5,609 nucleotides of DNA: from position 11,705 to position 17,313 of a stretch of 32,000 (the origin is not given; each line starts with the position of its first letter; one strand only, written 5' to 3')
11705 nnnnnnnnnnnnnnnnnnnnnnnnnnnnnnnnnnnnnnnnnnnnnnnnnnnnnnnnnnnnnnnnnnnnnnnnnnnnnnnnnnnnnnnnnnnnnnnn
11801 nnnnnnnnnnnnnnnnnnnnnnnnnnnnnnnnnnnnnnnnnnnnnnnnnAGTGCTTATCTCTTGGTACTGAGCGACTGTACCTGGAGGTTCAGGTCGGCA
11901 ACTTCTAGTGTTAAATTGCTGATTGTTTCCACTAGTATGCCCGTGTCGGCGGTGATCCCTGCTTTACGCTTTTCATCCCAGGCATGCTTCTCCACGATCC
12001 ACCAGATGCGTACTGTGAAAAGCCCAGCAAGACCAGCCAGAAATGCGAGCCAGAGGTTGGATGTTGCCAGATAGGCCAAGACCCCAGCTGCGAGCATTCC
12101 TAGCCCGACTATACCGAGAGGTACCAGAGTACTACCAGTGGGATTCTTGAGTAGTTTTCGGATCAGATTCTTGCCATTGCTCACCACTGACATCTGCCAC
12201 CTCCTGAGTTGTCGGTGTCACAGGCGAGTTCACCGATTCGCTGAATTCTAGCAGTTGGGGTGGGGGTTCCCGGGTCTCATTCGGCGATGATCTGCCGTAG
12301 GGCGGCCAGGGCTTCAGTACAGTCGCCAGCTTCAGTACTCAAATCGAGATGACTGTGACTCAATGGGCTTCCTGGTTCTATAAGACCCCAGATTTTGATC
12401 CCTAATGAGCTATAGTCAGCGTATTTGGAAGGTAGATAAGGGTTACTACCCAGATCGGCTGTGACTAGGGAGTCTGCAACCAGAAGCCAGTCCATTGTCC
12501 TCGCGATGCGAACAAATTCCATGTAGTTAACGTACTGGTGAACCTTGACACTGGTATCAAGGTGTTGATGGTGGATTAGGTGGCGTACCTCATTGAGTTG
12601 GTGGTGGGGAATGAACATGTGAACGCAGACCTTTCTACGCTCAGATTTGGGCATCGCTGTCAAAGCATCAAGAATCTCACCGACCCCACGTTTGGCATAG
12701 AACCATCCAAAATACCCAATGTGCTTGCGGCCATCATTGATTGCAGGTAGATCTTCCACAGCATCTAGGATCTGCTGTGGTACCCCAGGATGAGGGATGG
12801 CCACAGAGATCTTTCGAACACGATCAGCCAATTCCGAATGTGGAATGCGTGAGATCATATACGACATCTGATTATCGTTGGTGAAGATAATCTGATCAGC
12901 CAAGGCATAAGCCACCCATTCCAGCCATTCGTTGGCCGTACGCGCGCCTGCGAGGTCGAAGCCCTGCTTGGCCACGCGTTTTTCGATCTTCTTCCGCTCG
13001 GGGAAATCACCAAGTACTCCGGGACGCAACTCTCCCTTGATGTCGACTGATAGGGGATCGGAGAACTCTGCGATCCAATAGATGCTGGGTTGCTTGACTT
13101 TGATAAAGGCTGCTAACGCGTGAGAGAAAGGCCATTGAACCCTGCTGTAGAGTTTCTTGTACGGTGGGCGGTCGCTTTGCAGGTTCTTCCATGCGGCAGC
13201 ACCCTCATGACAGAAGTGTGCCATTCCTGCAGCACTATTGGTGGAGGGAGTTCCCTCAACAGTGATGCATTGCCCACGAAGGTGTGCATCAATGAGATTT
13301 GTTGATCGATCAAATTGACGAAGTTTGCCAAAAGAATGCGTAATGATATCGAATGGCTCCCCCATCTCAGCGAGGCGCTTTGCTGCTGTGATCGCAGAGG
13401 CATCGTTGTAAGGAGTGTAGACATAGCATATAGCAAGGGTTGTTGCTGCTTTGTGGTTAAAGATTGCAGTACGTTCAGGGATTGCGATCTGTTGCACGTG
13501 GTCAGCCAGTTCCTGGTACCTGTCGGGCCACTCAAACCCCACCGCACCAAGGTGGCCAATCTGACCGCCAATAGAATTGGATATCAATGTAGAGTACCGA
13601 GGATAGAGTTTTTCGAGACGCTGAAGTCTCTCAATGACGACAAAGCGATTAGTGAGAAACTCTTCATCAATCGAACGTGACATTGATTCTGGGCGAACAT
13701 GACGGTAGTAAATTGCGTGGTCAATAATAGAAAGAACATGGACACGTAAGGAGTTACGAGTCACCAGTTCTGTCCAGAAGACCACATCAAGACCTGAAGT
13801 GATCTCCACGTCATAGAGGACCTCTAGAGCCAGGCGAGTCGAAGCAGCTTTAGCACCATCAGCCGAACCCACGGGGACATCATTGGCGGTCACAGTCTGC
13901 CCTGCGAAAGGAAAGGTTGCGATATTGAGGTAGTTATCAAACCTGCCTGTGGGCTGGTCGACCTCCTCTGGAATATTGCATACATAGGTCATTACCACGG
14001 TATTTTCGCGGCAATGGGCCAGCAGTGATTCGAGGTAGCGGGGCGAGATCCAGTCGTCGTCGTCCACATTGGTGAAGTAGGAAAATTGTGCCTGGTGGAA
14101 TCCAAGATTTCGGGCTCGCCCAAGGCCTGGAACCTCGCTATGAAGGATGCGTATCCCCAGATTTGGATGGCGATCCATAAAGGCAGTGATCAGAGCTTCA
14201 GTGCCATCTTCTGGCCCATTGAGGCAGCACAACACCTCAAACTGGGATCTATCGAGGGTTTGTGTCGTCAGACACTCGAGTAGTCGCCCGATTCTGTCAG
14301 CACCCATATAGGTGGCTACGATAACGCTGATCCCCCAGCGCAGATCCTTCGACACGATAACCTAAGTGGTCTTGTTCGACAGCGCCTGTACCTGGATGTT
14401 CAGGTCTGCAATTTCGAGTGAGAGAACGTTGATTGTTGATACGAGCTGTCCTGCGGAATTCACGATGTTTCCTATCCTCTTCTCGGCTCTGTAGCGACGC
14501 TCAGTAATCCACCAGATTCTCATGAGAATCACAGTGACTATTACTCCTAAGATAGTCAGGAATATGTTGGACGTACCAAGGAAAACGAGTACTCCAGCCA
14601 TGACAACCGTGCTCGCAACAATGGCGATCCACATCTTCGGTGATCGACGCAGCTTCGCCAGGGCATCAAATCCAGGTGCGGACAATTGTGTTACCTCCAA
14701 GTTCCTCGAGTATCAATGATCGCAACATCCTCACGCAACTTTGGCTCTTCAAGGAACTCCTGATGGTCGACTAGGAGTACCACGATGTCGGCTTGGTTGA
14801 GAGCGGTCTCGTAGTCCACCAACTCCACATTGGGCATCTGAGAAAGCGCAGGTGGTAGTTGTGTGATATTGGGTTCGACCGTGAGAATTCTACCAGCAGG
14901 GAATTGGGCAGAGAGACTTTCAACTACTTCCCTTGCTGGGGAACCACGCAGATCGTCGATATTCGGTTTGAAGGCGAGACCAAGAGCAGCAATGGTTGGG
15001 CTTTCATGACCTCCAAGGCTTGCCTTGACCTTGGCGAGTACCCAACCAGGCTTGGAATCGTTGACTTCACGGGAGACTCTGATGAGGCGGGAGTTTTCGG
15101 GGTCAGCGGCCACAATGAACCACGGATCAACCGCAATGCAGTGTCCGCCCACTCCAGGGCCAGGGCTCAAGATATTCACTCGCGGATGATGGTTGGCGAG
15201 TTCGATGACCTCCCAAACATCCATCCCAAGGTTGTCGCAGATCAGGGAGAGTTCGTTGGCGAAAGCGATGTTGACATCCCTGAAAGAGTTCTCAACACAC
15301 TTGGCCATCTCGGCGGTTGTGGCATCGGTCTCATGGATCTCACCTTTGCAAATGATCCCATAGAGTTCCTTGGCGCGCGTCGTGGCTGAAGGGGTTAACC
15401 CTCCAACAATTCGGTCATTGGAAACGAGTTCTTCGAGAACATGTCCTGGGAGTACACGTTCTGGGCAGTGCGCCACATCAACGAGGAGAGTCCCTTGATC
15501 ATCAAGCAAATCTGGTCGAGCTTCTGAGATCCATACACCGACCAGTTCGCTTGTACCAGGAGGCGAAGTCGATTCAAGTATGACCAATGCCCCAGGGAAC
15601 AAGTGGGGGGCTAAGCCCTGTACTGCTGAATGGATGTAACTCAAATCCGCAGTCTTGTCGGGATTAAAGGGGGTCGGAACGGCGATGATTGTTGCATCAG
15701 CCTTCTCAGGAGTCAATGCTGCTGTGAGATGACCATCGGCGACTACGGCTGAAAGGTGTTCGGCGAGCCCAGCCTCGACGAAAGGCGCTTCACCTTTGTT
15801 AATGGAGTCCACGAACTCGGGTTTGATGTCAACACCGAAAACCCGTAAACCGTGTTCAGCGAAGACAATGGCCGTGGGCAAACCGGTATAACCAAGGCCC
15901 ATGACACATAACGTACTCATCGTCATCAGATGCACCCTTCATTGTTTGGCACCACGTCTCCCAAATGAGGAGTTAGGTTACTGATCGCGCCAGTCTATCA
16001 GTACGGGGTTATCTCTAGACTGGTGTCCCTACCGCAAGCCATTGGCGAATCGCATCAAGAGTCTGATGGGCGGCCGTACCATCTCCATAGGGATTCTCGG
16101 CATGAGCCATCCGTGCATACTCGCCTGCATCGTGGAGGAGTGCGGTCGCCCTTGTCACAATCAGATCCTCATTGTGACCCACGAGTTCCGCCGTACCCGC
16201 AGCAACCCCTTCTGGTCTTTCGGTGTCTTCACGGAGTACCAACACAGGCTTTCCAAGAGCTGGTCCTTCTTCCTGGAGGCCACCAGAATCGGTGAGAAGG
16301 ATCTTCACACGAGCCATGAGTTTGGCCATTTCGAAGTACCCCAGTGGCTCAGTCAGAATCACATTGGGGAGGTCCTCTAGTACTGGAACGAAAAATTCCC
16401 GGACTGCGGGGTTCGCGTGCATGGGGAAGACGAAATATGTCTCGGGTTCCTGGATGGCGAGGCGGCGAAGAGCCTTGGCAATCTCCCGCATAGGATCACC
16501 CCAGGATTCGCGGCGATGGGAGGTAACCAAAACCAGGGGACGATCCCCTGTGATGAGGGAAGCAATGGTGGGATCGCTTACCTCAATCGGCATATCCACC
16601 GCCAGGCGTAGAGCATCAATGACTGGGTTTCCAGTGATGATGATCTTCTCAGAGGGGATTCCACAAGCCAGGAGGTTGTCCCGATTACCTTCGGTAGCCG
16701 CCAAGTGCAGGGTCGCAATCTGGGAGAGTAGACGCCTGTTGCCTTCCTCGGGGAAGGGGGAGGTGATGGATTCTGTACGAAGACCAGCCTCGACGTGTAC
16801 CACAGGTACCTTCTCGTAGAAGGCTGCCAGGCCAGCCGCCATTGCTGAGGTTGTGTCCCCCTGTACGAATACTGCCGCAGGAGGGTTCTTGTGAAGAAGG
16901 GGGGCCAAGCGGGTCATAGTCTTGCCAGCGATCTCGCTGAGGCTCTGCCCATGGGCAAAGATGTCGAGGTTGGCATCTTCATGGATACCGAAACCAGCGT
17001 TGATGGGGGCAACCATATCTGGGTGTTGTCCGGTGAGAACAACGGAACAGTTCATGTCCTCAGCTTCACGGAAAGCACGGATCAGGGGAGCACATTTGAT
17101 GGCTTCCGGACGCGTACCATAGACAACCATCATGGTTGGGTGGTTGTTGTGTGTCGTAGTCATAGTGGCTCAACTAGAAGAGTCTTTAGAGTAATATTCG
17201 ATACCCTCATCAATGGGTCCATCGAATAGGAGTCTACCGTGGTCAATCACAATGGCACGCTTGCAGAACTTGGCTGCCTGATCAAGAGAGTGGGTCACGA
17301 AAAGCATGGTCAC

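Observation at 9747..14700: Tandemly duplicated two-gene modules (small 2-TM protein plus GT2-GT4 fusion) downstream of wecB-wecC: candidate alternating-linkage (teichuronic-type) polymerases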

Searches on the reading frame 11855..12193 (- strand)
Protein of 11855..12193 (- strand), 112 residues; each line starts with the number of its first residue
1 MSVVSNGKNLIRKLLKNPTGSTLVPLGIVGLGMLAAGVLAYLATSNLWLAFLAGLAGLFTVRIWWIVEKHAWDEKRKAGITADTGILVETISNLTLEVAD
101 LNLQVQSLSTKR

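Call 4: search_protein_families(library=pfam, proteins=[window:11855-12193:-], max_evalue=0.1)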
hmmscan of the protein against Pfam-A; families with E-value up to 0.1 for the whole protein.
window:11855-12193:- (112 aa): 2 families
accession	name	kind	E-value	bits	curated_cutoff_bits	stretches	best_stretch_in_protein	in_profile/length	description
PF12966.13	AtpR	-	0.006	17.4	26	1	34-66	47-79/86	N-ATPase, AtpR subunit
PF14102.11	Caps_synth_CapC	-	0.015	16.1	27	1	27-98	14-85/119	Capsule biosynthesis CapC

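Call 7: search_protein_families(library=ncbifam, proteins=[window:11855-12193:-], max_evalue=0.1)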
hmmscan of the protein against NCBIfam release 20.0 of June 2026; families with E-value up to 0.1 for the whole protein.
window:11855-12193:- (112 aa): 0 families

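Call 39: find_homologous_proteins(query=window:11855-12193:-, max_evalue=0.01)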
Query window:11855-12193:- (112 aa): 1 proteins with E <= 0.01 among 61 candidates.
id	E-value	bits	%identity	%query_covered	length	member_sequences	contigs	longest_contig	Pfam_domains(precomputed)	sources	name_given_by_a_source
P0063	8.0e-64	230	100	100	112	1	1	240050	-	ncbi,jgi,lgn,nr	ncbi:MAG: hypothetical protein LBG99_07070 [Propionibacteriaceae bacterium]|jgi:hypothetical protein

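Call 79: find_homologous_proteins(query=A3, max_evalue=0.001)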
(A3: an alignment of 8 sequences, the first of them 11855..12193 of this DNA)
Query A3 (8 sequences) (112 aa, profile of the alignment): 7 proteins with E <= 0.001 among 8000 candidates.
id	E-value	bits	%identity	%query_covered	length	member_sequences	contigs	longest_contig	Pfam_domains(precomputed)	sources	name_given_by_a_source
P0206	9.7e-37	143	38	94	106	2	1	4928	-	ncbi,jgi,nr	ncbi:MAG: hypothetical protein FWD55_07485 [Propionibacteriaceae bacterium]|nr:hypothetical protein 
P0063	2.2e-35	139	100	100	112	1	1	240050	-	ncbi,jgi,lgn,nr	ncbi:MAG: hypothetical protein LBG99_07070 [Propionibacteriaceae bacterium]|jgi:hypothetical protein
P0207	4.0e-35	138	27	77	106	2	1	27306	-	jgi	-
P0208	1.1e-31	127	34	91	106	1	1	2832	-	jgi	jgi:membrane protein implicated in regulation of membrane protease activity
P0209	1.6e-31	126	47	77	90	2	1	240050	-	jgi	jgi:hypothetical protein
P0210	4.8e-30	121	39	60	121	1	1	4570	-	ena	-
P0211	8.6e-27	111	41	93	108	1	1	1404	-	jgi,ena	-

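Call 80: find_encoding_contigs(protein=P0208, flank=3000, max_places=2)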
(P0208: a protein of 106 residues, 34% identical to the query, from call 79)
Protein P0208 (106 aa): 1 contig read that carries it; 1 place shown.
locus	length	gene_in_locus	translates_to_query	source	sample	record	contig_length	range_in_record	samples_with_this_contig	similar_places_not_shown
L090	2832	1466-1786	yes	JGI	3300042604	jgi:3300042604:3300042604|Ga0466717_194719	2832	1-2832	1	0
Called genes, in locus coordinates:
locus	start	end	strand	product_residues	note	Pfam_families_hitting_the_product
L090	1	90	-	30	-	?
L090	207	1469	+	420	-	PF03721:UDPG_MGDP_dh_N, PF00984:UDPG_MGDP_dh, PF03720:UDPG_MGDP_dh_C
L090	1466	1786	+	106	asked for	-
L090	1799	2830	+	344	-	?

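Call 81: find_encoding_contigs(protein=P0211, flank=3000, max_places=2)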
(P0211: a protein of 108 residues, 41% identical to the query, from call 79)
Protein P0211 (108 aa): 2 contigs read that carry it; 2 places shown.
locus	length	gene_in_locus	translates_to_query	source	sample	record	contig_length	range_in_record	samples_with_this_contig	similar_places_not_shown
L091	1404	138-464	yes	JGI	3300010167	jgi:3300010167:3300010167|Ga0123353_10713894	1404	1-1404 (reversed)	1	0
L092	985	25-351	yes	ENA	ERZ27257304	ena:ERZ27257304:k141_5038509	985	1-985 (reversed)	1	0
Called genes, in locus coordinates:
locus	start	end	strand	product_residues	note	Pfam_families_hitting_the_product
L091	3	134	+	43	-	?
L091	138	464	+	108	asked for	-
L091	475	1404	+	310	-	?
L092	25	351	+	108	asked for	-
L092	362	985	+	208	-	?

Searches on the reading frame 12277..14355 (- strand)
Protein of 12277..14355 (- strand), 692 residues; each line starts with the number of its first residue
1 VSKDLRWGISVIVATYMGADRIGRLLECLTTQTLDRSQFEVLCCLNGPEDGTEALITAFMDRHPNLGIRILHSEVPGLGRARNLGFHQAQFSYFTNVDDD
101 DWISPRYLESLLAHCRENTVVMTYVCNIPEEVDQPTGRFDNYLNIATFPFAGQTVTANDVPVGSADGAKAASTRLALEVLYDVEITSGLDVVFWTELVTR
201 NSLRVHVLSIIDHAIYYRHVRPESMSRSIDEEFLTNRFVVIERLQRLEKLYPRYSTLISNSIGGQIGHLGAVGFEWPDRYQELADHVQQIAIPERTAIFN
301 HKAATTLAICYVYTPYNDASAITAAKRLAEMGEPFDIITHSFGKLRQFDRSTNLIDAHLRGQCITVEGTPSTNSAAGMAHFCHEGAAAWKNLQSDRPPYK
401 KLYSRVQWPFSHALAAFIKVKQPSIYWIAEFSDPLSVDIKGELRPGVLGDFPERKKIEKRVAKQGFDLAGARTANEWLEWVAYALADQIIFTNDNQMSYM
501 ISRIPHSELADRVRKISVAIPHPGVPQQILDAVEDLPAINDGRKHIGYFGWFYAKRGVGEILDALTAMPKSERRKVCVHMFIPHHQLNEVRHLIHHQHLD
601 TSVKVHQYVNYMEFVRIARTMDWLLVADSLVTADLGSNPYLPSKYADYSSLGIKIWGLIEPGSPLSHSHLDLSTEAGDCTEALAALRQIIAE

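Call 4: search_protein_families(library=pfam, proteins=[window:12277-14355:-], max_evalue=0.1)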
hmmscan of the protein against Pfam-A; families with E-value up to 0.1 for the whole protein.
window:12277-14355:- (692 aa): 3 families
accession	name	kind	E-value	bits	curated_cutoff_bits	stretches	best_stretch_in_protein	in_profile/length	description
PF00535.33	Glycos_transf_2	-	1.5e-19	71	23.3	1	10-126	1-117/168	Glycosyl transferase family 2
PF13641.12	Glyco_tranf_2_3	-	2.9e-07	31.2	27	1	9-126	3-120/230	Glycosyltransferase like family 2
PF10111.15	Glyco_tranf_2_2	-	0.013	15.4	27.3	1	37-113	28-104/276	Glycosyltransferase like family 2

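Call 7: search_protein_families(library=ncbifam, proteins=[window:12277-14355:-], max_evalue=0.1)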
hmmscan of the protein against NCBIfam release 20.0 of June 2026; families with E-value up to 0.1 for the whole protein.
window:12277-14355:- (692 aa): 11 families
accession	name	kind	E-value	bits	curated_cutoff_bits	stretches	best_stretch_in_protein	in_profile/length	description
NF041875.1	EPS_EpsD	equivalog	2.5e-14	53.4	370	1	9-135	1-126/325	exopolysaccharide biosynthesis glycosyltransferase EpsD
NF007482.0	PRK10073.1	equivalog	3.4e-14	52.6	423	1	9-121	8-116/334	glycosyltransferase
NF038302.1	EPS_HpsE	equivalog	2.4e-10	39.9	300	1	9-134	3-130/307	hormogonium polysaccharide biosynthesis glycosyltransferase HpsE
NF047683.1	TeichurnBiosyTuaG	equivalog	3.6e-05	23.5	400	1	9-125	8-121/252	teichuronic acid biosynthesis protein TuaG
TIGR03965.1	mycofact_glyco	equivalog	5.1e-05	22.3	280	1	9-123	76-187/467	mycofactocin biosynthesis glycosyltransferase MftF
TIGR03111.1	glyc2_xrt_Gpos1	hypoth_equivalog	0.00044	19.2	363.95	1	9-123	51-164/439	TIGR03111 family XrtG-associated glycosyltransferase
TIGR04283.1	glyco_like_mftF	equivalog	0.00097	18.8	182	1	9-119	1-102/221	TIGR04283 family arsenosugar biosynthesis glycosyltransferase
NF050050.1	ProtGlycPglI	equivalog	0.0029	17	500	1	9-120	4-113/306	GalNAc(5)-diNAcBac-PP-undecaprenol beta-1,3-glucosyltransferase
NF038299.1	EPS_HpsN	equivalog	0.026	13.5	425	1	9-113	3-104/317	hormogonium polysaccharide biosynthesis glycosyltransferase HpsN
NF007453.0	PRK10018.1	equivalog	0.06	13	382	0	76-119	72-115/280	colanic acid biosynthesis glycosyltransferase WcaA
NF045692.1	OglycostaseCruG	equivalog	0.075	11.9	600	0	9-70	43-102/386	2'-O-glycosyltransferase CruG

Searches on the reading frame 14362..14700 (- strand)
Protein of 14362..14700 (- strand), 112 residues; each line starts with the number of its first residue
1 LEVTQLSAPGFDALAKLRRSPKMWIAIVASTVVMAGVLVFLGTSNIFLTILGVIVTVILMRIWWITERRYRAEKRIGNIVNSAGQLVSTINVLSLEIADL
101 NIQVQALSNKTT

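Call 4: search_protein_families(library=pfam, proteins=[window:14362-14700:-], max_evalue=0.1)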
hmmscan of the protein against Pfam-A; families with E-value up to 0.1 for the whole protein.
window:14362-14700:- (112 aa): 2 families
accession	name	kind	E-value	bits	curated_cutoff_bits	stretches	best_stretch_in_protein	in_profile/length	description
PF03419.18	Peptidase_U4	-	0.016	14.9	28.4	1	17-77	82-148/284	Sporulation factor SpoIIGA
PF13829.11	DUF4191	-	0.018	14.9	30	1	21-72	27-76/219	Domain of unknown function (DUF4191)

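Call 7: search_protein_families(library=ncbifam, proteins=[window:14362-14700:-], max_evalue=0.1)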
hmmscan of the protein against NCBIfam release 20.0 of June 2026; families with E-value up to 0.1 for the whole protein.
window:14362-14700:- (112 aa): 2 families
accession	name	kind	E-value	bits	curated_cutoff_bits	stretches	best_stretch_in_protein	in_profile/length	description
NF053700.1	bfi2_fam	equivalog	0.05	13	350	1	21-72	35-88/294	Bf21 family immunity protein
TIGR03923.1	T7SS_EccE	equivalog_domain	0.061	12.2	108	1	17-77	23-74/344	type VII secretion protein EccE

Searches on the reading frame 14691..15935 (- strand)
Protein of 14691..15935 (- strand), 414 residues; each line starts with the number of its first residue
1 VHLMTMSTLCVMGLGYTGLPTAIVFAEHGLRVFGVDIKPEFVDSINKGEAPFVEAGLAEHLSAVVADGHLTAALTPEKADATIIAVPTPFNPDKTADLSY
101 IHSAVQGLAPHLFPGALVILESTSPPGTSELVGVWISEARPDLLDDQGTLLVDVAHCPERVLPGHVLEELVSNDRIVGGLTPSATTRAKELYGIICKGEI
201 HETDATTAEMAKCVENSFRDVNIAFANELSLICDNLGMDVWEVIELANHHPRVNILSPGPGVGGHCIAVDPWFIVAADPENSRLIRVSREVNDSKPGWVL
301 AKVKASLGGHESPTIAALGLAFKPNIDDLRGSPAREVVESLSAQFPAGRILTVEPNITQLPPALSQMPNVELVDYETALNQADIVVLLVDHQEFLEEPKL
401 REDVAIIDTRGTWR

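Call 4: search_protein_families(library=pfam, proteins=[window:14691-15935:-], max_evalue=0.1)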
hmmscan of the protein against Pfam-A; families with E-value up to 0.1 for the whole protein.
window:14691-15935:- (414 aa): 9 families
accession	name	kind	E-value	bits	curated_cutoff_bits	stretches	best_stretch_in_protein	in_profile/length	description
PF03721.20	UDPG_MGDP_dh_N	-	2.1e-46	158.3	27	1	8-190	2-186/187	UDP-glucose/GDP-mannose dehydrogenase family, NAD binding domain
PF00984.24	UDPG_MGDP_dh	-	3.7e-28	97.9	25.4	1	207-293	2-93/94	UDP-glucose/GDP-mannose dehydrogenase family, central domain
PF03720.21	UDPG_MGDP_dh_C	-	2.7e-16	60.2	30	1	316-413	1-101/103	UDP-glucose/GDP-mannose dehydrogenase family, UDP binding domain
PF03446.21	NAD_binding_2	-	0.0013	19.2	21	1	9-130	2-101/161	NAD binding domain of 6-phosphogluconate dehydrogenase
PF01210.29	NAD_Gly3P_dh_N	-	0.0042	17.5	23.1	0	9-92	2-83/158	NAD-dependent glycerol-3-phosphate dehydrogenase N-terminus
PF02737.24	3HCDH_N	-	0.033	14.6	22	1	9-47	2-40/180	3-hydroxyacyl-CoA dehydrogenase, NAD binding domain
PF02826.25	2-Hacid_dh_C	-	0.055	13.3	25.1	0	5-43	35-73/178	D-isomer specific 2-hydroxyacid dehydrogenase, NAD binding domain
PF00070.33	Pyr_redox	-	0.075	14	22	0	10-44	3-37/82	Pyridine nucleotide-disulphide oxidoreductase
PF03807.23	F420_oxidored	-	0.099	13.7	21.6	0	349-395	25-73/94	NADP oxidoreductase coenzyme F420-dependent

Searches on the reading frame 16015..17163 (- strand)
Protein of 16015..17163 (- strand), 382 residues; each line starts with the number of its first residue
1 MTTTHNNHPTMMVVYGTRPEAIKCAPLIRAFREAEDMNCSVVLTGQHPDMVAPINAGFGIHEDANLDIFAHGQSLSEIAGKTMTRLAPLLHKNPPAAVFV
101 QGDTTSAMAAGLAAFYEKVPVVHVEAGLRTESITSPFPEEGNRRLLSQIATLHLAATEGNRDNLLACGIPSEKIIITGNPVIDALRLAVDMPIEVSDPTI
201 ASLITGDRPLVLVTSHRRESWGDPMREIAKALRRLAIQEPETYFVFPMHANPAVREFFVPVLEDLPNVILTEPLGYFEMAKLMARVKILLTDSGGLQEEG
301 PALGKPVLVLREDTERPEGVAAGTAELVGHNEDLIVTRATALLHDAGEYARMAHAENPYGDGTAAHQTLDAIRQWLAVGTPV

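Call 4: search_protein_families(library=pfam, proteins=[window:16015-17163:-], max_evalue=0.1)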
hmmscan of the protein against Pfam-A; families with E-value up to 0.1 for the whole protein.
window:16015-17163:- (382 aa): 5 families
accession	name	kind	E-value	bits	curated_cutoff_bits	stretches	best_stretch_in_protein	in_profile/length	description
PF02350.25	Epimerase_2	-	1.4e-104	350.1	30.6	1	30-372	2-346/347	UDP-N-acetylglucosamine 2-epimerase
PF13579.12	Glyco_trans_4_4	-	8.1e-05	23.4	29.7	1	82-179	59-157/158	Glycosyl transferase 4-like domain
PF04413.22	Glycos_transf_N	-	0.021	14.8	23.9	0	94-179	91-174/179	3-Deoxy-D-manno-octulosonic-acid transferase (kdotransferase)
PF13439.12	Glyco_transf_4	-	0.04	14.4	28.5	1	82-181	60-166/170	Glycosyltransferase Family 4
PF01966.28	HD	-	0.049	14.4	22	0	319-353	7-43/116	HD domain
